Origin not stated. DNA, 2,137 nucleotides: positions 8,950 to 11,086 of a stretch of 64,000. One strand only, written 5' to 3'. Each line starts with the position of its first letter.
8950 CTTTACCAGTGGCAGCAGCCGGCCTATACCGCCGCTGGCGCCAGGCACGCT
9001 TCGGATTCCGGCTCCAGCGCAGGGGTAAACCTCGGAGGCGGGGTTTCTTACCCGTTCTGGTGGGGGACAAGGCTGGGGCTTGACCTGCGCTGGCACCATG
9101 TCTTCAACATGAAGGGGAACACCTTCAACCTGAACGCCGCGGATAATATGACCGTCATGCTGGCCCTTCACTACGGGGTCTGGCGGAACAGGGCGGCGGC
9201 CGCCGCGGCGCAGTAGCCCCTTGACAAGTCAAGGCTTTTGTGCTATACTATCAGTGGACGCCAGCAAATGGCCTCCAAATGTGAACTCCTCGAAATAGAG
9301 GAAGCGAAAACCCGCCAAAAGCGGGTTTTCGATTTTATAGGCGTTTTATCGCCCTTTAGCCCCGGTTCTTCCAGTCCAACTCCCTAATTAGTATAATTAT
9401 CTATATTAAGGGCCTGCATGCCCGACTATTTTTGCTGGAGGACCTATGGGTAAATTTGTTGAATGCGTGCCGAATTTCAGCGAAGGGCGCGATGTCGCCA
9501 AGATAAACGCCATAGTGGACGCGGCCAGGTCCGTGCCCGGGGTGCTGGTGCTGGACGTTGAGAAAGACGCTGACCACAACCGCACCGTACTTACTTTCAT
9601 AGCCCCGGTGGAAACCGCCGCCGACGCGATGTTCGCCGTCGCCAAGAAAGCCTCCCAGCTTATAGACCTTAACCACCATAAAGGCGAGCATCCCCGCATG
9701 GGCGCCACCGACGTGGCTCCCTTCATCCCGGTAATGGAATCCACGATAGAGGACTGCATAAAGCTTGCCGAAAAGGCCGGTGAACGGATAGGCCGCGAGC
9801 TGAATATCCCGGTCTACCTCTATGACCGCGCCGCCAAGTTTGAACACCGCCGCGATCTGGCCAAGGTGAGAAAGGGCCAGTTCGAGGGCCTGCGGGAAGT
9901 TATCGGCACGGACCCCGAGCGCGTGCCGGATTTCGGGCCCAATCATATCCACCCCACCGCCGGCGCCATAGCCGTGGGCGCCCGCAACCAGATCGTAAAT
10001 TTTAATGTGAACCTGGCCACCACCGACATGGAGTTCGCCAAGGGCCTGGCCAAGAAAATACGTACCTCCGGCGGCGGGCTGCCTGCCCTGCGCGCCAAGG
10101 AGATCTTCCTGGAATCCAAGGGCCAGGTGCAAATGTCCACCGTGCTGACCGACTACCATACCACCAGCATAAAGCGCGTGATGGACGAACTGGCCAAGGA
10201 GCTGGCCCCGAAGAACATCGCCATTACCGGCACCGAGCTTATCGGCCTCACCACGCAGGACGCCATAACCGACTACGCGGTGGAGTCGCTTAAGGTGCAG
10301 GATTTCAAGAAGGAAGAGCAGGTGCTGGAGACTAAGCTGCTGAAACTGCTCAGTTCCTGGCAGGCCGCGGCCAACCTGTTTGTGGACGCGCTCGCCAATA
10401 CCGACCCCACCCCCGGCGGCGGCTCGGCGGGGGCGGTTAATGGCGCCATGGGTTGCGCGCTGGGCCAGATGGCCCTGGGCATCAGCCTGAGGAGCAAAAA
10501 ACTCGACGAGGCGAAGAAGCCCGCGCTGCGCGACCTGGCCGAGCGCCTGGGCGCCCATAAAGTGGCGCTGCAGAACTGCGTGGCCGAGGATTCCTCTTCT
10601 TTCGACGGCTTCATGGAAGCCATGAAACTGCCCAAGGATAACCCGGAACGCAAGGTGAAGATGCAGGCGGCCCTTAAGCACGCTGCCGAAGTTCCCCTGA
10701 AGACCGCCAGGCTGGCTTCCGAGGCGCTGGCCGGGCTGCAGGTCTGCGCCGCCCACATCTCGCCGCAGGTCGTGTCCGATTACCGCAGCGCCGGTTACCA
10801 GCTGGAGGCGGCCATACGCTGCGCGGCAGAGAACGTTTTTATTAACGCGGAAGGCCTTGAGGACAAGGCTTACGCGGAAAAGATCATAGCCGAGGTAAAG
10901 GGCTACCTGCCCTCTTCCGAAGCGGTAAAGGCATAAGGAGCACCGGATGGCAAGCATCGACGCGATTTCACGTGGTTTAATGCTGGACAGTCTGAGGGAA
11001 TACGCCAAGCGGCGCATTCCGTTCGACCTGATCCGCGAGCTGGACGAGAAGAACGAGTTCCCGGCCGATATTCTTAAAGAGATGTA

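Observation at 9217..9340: Promoter-to-terminator unit encoding a candidate ~80-nt sRNA with two anti-Shine-Dalgarno motifs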

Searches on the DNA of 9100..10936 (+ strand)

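Call 5: search_rna_families(source=window, start=9100, end=9500, threshold=evalue, max_evalue=10, show_alignments=3)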
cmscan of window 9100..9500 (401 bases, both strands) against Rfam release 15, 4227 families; matches with E-value up to 10: 14.
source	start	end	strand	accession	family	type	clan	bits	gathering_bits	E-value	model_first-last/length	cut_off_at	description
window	9299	9408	-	RF01480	rli52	Cis-reg;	-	25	70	0.12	1-95/95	no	Listeria sRNA rli52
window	9283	9370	-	RF02621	BSnc120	Gene; sRNA;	-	22.9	114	0.0068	1-88/88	no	Brucella sRNA 120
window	9253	9338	+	RF01772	rnk_pseudo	Cis-reg; leader;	-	21.8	55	0.18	1-108/108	no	Pseudomonas rnk leader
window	9298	9351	-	RF01772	rnk_pseudo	Cis-reg; leader;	-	17.8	55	1.4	1-108/108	no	Pseudomonas rnk leader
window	9307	9331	-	RF02224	sX5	Gene; sRNA;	-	15.2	50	1.1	1-49/49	no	Xanthomonadaceae sRNA sX5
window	9305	9331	+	RF02891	AgrB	Gene; antisense;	-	15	40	6.5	55-81/84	no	ArsR-gov region gene B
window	9305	9384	-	RF02144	rsmX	Gene;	CL00106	14.5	56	2.2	1-114/114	no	rsmX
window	9279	9334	+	RF02063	STnc350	Gene; sRNA;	-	13.7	60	8.2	1-68/68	no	Salmonella enterica sRNA STnc350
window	9188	9206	-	RF01722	Pyrobac-1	Gene; sRNA;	-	13.7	40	10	24-42/60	no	Pyrobac-1 RNA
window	9256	9331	-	RF01529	CC3552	Gene; sRNA;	-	13.3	50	9.4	1-106/106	no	Cauldobacter sRNA CC3552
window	9276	9338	+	RF02621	BSnc120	Gene; sRNA;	-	13.2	114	7.6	5-78/88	no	Brucella sRNA 120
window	9277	9445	+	RF02188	ST7-OT4_2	Gene; lncRNA;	-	12.6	55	5.9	1-172/172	no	ST7 overlapping transcript 4 conserved region 2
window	9307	9400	-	RF00624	P9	Gene;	-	12.1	43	6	1-74/74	no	Pseudomonas sRNA P9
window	9302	9333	+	RF00125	IS128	Gene; sRNA;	-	11.6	80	7.2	163-198/209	no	IS128 RNA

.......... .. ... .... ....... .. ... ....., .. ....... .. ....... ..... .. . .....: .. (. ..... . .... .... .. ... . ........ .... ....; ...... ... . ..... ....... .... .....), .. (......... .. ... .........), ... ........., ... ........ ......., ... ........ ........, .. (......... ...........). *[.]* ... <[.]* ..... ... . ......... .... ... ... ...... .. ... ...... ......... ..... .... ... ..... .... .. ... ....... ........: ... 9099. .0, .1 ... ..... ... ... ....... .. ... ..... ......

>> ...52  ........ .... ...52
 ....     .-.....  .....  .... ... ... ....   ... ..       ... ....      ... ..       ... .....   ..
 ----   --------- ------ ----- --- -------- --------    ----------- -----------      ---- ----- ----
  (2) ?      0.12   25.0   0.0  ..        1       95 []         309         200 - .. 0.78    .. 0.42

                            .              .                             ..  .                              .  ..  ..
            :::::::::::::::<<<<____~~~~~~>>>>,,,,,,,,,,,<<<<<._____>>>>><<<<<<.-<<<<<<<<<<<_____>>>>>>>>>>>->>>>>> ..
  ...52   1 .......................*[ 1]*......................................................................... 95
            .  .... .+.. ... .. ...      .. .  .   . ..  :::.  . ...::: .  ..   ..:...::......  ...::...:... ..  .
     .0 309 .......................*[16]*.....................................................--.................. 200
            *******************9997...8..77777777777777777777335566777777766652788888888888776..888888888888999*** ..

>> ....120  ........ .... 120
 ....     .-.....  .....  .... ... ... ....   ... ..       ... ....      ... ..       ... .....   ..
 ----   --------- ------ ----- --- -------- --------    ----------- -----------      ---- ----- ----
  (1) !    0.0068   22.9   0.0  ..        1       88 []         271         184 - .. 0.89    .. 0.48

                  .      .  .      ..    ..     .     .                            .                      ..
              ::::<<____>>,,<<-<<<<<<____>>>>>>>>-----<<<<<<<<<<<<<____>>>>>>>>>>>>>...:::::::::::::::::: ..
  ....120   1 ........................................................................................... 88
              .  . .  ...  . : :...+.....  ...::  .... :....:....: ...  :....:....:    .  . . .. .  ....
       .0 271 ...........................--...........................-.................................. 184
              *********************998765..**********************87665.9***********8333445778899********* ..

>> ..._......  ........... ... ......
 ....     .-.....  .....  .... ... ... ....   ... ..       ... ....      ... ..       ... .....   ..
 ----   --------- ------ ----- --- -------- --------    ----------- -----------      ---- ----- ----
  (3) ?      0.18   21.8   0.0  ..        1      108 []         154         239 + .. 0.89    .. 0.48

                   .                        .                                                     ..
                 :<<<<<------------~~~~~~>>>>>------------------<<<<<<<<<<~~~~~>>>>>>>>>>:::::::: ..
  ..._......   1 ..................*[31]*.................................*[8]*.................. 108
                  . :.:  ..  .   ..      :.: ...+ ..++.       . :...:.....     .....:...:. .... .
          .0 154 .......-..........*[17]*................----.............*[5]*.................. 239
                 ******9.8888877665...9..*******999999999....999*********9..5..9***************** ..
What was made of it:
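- On Any Rfam 15 family (4227 covariance models, including RsaE and the THF riboswitches): At E <= 10 the region gives only terminator-driven hits of 12-25 bits, against thresholds of 40-114 (call 5).
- At E <= 10 the only hits are terminator-driven and far below threshold (call 5).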

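Call 11: search_dna_similar(query=window:9150-9450:+, collection=plasmids, mode=distant)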
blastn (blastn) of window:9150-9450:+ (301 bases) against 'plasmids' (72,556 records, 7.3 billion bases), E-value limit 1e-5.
No match.
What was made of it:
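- Tried and rejected: blastn against plasmids found no match (call 11).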

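Call 25: build_rna_model(alignment_id=A2, structure=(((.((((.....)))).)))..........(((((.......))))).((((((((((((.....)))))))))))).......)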
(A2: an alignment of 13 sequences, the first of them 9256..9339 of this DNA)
Model R1 built from alignment A2 (13 sequences, 85 columns); structure: as given.
model positions 85; base pairs 24; branch points 2; effective number of sequences 1.21; information 0.669 bits per position. Calibrated on 0.2 Mb of random sequence (short: E-values are rough).
structure used (alignment columns):
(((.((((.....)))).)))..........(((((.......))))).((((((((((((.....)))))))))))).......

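Call 26: search_with_rna_model(model_id=R1, sources=[window, L001, L002, L003, L004, L005, L006, L007, L008, L009, L010, L011, L012, L013, L014, L015, L016, L017, L018, L019, L020, L021, L022, L023, L024, L025, L026, L027, L028, L029, L030, L031, L032, L033, L034, L035, L036, L037, L038, L039, L040, L041, L042, L043, L044, L045, L046, L047, L048, L049, L050, L051, L052, L053, L054, L055, L056, L057, L058, L059, L060], max_evalue=1, make_alignment=true)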
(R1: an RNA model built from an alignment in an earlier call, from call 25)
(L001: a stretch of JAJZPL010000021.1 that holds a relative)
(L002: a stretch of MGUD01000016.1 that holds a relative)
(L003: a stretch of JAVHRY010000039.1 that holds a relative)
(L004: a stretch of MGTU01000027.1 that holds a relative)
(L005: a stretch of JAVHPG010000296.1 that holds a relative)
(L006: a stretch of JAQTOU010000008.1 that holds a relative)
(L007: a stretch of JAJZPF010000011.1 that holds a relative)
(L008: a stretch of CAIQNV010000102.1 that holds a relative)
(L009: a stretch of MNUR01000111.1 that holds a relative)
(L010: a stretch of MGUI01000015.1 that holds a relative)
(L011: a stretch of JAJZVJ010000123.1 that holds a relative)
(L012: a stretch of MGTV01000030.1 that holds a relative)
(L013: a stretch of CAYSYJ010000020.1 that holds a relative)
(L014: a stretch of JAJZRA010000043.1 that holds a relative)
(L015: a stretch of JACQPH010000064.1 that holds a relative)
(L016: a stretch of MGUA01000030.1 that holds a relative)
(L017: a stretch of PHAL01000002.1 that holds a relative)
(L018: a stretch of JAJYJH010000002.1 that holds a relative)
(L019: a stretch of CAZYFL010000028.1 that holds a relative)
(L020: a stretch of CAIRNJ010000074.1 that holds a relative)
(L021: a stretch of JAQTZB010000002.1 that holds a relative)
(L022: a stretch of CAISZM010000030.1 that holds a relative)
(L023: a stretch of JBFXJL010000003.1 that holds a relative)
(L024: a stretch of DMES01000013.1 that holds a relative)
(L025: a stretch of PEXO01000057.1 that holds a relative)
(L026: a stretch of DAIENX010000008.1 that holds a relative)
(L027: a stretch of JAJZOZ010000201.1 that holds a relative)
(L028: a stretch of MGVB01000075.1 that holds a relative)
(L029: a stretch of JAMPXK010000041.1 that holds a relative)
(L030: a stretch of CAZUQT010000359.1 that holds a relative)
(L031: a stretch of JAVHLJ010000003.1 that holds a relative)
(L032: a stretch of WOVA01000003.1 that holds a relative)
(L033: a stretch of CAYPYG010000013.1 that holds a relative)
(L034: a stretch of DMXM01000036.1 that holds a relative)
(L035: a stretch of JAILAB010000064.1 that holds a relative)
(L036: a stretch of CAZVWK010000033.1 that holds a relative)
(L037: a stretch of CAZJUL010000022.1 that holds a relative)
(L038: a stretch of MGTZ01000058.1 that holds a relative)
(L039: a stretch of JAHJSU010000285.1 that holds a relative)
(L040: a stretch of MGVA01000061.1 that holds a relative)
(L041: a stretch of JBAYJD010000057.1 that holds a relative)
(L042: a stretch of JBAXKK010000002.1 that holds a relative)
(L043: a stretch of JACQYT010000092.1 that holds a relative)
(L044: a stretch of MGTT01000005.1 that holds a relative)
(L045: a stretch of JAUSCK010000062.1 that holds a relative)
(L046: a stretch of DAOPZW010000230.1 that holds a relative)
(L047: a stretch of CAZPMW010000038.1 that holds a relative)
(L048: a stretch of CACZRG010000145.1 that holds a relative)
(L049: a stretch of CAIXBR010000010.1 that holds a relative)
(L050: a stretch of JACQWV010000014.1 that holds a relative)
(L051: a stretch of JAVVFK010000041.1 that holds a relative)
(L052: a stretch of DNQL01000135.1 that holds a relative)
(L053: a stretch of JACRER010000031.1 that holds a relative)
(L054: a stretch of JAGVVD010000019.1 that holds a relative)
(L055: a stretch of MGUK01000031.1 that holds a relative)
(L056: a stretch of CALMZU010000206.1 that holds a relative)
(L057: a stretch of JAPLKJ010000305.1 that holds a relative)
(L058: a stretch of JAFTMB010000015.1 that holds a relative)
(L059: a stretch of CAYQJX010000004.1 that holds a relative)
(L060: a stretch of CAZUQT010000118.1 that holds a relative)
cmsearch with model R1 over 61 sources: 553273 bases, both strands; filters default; matches with E-value up to 1: 97.
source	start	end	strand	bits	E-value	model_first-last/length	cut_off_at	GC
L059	3705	3789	+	110.9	5e-24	1-85/85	no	0.54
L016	3727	3811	+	109.3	1.2e-23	1-85/85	no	0.55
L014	3679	3763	+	108.7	1.7e-23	1-85/85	no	0.56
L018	3824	3908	+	108.2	2.2e-23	1-85/85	no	0.58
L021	3841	3925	+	107.4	3.5e-23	1-85/85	no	0.54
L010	3843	3927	+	106.9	4.6e-23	1-85/85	no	0.54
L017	3831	3915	+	105.1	1.2e-22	1-85/85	no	0.56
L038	3833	3917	+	104.4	1.8e-22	1-85/85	no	0.58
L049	3783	3867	+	104.3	1.9e-22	1-85/85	no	0.54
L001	3810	3894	+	101.2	1.1e-21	1-85/85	no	0.48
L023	3832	3916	+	100.5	1.6e-21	1-85/85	no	0.61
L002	3797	3883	+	97.4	8.7e-21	1-85/85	no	0.55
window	9256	9339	+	97.1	1.1e-20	1-85/85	no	0.48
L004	3816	3903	+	95.1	3.1e-20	1-85/85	no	0.58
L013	3814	3901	+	93.5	7.9e-20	1-85/85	no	0.62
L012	3816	3902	+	93.3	8.8e-20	1-85/85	no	0.62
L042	714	797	+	93.2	9e-20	1-85/85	no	0.46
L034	3818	3905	+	92.2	1.6e-19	1-85/85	no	0.59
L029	3819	3906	+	91.5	2.4e-19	1-85/85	no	0.59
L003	3356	3443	+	91.1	2.9e-19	1-85/85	no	0.55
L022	3827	3913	+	90.5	4e-19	1-85/85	no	0.57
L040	947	1030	+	90.3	4.4e-19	1-85/85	no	0.55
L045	3814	3901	+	89.4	7.6e-19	1-85/85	no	0.56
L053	3828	3915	+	88.7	1.1e-18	1-85/85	no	0.64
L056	3810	3893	+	87.2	2.5e-18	1-85/85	no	0.55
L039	3840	3923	+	87.1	2.7e-18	1-85/85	no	0.57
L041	1212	1295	+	87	2.7e-18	1-85/85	no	0.54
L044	3807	3889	+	84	1.4e-17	1-85/85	no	0.54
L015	3826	3913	+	83.5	1.9e-17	1-85/85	no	0.58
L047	179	261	+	83.5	1.9e-17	1-85/85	no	0.52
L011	214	302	+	81.2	7.1e-17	1-85/85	no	0.55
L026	1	70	+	79.6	1.7e-16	16-85/85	5'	0.57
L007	3825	3911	+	73.9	3.9e-15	1-85/85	no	0.49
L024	2210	2300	+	73.2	5.8e-15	1-85/85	no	0.53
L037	3754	3840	+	72.8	7.4e-15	1-85/85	no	0.57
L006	3826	3912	+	72.5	8.7e-15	1-85/85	no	0.52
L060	3826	3912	+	72.5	8.7e-15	1-85/85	no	0.52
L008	117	204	+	70.6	2.4e-14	1-85/85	no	0.56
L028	1705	1790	+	61.1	4.6e-12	1-85/85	no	0.51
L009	3779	3864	+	58.9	1.6e-11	1-85/85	no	0.56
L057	3661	3746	+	57.6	3.2e-11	1-85/85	no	0.57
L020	2800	2885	+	57.2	4e-11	1-85/85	no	0.58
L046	1493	1577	+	51.7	8.6e-10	1-85/85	no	0.6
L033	3812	3902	+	51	1.2e-09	1-85/85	no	0.65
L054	3812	3902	+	50.3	1.9e-09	1-85/85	no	0.65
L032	3817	3907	+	45.8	2.3e-08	1-85/85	no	0.58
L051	3753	3843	+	45.3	3e-08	1-85/85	no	0.62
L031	3749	3838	+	44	6.1e-08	1-85/85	no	0.62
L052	2228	2318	+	42.7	1.3e-07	1-85/85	no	0.63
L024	852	944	+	38.8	1.1e-06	1-85/85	no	0.56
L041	2379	2469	+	37.3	2.5e-06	1-85/85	no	0.66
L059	3747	3849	-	34.9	9.2e-06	1-85/85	no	0.59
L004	3861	3925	-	29.3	0.0002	1-85/85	no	0.63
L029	3864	3973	-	29.3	0.00021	1-85/85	no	0.48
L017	3873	3970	-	27.3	0.00061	1-85/85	no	0.45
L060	3870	3927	-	27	0.00074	1-85/85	no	0.57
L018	3866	3932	-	26.3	0.0011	1-85/85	no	0.61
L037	3798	3883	-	25.1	0.0021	1-85/85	no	0.55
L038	3875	3941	-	24.9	0.0023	1-85/85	no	0.55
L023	3874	3940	-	24.9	0.0023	1-85/85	no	0.55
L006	3870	3927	-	24.7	0.0027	1-85/85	no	0.55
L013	3859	3953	-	24.6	0.0028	1-85/85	no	0.49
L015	3871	3956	-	24.1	0.0036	1-85/85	no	0.48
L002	3841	3910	-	23.7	0.0045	1-85/85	no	0.54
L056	3851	3916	-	22.6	0.0083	1-85/85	no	0.67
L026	28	141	-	22.2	0.011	1-85/85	no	0.51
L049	3825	3901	-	22.2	0.011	1-85/85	no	0.56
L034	3863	3945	-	22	0.012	1-85/85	no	0.45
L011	260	337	-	21.9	0.012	1-85/85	no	0.58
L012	3860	3916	-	21.8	0.013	1-85/85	no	0.6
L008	162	221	-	21.5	0.016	1-85/85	no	0.6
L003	3401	3474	-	21.2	0.018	1-85/85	no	0.51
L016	3776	3805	-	21.1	0.019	49-78/85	no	0.57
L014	3721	3789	-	20.8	0.023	1-85/85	no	0.64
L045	3859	3966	-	20.6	0.025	1-85/85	no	0.47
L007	3869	3939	-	20.5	0.027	1-85/85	no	0.55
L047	219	305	-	20.4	0.029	1-85/85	no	0.32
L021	3890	3919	-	20.4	0.029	49-78/85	no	0.57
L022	3871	3963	-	20.2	0.033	1-85/85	no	0.47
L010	3885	3976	-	19.9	0.038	1-85/85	no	0.39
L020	2843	2932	-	19.8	0.04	1-85/85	no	0.64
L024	2257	2350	-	19.7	0.043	1-85/85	no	0.48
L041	2427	2500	-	19.4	0.05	1-85/85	no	0.41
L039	3888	3916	-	19.4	0.05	50-78/85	no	0.59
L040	995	1023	-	19.4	0.05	50-78/85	no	0.59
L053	3880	3908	-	19.4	0.05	50-78/85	no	0.59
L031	3796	3875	-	19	0.063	1-85/85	no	0.57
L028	1748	1826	-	18.7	0.075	1-85/85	no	0.57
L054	3860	3931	-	17.7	0.13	1-85/85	no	0.69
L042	755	837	-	17.6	0.13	1-85/85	no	0.51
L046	1535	1604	-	17.5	0.14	1-85/85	no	0.69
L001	3852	3917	-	16.8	0.21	1-85/85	no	0.47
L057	3704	3766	-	16.8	0.21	1-85/85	no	0.59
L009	3822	3898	-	16.1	0.31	1-85/85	no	0.52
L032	3865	3923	-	15.8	0.37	1-85/85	no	0.54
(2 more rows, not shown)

Alignment A3: 97 matches aligned to the model, 200 columns, each read 5' to 3' on its own strand. Consensus structure (alignment columns), stored with it:
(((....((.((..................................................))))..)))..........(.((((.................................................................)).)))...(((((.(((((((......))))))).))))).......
